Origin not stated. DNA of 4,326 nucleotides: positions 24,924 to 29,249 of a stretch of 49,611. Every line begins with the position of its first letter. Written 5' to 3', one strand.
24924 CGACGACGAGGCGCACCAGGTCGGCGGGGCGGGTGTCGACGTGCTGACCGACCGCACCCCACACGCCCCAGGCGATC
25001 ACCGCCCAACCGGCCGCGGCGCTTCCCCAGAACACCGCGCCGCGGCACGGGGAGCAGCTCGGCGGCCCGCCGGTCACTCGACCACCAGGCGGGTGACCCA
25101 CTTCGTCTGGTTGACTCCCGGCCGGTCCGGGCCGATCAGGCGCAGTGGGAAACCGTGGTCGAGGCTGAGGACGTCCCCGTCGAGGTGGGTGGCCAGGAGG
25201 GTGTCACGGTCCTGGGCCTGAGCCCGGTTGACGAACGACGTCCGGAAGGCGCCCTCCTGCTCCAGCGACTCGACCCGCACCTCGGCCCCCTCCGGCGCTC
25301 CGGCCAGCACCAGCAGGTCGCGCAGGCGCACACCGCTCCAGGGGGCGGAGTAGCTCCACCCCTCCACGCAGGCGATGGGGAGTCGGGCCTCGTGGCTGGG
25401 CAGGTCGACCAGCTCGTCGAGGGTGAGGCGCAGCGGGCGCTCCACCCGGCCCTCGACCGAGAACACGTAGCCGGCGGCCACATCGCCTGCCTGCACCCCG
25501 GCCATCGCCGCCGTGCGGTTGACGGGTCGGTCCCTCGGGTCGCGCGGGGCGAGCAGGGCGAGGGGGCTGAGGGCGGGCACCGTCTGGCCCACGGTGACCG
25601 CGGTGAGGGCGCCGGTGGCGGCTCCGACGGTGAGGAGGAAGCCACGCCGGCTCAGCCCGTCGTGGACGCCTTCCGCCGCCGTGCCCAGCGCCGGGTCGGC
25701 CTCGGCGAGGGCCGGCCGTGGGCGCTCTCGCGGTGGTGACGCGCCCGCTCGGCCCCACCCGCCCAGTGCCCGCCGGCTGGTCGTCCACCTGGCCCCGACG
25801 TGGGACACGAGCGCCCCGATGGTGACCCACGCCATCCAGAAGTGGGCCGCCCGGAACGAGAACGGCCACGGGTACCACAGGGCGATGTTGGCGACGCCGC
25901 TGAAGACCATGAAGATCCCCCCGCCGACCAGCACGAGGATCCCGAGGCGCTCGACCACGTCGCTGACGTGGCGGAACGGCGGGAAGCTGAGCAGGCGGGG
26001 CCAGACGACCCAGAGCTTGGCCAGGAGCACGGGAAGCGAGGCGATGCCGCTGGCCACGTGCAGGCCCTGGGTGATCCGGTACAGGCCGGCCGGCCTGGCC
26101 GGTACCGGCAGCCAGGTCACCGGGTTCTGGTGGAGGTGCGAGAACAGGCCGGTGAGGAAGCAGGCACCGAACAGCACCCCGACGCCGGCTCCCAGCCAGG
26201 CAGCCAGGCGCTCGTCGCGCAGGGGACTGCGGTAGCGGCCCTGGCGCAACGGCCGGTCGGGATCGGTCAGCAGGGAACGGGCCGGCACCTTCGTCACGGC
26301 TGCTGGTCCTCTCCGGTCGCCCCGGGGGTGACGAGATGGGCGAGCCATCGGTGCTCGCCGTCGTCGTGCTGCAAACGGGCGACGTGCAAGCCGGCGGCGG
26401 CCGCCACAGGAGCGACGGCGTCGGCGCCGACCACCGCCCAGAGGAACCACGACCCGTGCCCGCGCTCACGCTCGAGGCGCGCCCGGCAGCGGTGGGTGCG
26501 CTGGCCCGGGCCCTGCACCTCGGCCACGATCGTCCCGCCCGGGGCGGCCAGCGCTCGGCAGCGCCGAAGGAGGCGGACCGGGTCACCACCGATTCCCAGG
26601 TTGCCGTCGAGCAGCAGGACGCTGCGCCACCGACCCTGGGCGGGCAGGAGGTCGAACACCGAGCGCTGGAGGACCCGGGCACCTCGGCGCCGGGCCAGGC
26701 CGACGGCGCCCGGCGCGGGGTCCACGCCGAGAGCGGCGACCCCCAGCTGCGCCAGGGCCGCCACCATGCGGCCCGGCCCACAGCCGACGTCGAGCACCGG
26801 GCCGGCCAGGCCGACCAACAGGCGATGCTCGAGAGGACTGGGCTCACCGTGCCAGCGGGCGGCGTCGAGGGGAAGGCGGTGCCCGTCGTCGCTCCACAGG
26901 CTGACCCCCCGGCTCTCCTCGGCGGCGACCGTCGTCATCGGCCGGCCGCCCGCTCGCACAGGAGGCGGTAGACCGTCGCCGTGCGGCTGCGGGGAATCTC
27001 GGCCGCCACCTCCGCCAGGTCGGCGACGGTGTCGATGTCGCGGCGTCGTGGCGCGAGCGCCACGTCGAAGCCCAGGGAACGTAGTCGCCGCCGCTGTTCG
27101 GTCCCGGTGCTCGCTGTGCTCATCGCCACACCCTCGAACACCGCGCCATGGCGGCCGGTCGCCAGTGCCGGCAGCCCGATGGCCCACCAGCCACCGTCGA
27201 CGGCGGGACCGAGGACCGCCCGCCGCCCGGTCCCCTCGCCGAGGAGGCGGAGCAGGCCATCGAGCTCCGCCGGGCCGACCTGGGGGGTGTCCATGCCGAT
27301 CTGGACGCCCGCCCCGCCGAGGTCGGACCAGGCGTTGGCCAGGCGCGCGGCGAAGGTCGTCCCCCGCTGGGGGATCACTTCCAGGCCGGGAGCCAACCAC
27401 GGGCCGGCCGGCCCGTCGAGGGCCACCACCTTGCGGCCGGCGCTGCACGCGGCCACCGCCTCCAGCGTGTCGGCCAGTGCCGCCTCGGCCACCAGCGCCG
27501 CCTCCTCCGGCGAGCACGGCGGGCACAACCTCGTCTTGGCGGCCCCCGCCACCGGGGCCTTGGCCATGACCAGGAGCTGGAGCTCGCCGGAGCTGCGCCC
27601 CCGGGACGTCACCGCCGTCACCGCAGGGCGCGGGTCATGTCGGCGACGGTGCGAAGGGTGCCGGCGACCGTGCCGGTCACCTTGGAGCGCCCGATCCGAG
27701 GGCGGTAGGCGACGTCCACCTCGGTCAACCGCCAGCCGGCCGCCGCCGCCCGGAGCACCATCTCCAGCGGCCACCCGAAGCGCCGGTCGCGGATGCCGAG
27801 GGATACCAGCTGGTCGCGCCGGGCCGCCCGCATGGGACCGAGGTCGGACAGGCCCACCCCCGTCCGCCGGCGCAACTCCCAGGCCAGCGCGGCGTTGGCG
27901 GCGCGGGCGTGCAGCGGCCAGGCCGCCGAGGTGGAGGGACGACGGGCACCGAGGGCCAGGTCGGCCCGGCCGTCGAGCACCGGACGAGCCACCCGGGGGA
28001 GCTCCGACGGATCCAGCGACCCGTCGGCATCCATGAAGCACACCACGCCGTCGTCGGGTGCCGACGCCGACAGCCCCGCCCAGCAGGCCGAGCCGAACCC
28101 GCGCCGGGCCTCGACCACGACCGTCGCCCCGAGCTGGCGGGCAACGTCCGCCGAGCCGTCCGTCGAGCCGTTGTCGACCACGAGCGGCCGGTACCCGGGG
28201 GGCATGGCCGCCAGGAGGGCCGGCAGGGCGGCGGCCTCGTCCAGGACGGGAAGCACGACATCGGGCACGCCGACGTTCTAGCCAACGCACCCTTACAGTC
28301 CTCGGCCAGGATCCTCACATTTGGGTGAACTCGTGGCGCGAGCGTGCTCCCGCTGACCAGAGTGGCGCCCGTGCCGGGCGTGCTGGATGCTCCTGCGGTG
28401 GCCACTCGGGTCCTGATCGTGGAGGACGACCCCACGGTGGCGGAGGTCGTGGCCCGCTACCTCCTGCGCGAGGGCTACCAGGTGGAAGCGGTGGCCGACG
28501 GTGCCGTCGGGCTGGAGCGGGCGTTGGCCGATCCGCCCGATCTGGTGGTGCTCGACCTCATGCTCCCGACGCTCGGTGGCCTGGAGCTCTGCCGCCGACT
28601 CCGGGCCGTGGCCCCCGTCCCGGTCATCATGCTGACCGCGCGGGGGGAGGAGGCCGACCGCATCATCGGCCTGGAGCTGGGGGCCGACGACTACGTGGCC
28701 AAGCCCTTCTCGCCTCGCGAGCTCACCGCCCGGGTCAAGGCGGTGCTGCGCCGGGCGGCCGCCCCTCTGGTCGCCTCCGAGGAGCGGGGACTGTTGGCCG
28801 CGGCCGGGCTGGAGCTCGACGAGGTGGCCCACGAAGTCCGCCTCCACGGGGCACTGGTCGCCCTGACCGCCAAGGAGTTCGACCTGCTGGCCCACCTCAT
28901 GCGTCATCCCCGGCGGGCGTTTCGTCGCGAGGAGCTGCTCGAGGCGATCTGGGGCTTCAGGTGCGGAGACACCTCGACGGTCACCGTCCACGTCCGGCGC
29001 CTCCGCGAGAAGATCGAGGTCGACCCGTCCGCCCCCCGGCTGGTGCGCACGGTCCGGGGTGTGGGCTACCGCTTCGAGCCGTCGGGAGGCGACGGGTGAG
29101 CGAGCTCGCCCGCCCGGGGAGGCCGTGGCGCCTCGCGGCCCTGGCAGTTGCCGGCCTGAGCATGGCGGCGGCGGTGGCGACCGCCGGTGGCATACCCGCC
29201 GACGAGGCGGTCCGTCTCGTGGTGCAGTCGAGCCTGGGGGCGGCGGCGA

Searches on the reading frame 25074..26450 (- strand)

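Call 55: search_protein_families(library=pfam, proteins=[window:25074-26450:-], max_evalue=0.0001)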
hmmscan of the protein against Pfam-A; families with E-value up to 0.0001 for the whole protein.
window:25074-26450:- (458 aa): 1 family
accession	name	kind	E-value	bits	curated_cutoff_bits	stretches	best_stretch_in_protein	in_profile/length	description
PF00174.25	Oxidored_molyb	-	4.7e-27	95.1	24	1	325-457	9-160/169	Oxidoreductase molybdopterin binding domain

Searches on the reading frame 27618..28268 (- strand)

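Call 55: search_protein_families(library=pfam, proteins=[window:27618-28268:-], max_evalue=0.0001)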
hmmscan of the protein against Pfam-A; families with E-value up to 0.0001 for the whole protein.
window:27618-28268:- (216 aa): 1 family
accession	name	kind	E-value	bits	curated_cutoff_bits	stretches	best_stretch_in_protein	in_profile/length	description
PF00535.33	Glycos_transf_2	-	1.3e-15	58.2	23.3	1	4-117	2-123/168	Glycosyl transferase family 2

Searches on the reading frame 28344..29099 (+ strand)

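Call 55: search_protein_families(library=pfam, proteins=[window:28344-29099:+], max_evalue=0.0001)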
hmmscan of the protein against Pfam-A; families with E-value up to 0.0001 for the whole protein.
window:28344-29099:+ (251 aa): 2 families
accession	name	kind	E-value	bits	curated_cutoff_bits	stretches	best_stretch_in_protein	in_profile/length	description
PF00072.30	Response_reg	-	8.1e-30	103.7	30.2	1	23-132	1-111/111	Response regulator receiver domain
PF00486.34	Trans_reg_C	-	3.8e-27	94.6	26.2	1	172-244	4-77/77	Transcriptional regulatory protein, C terminal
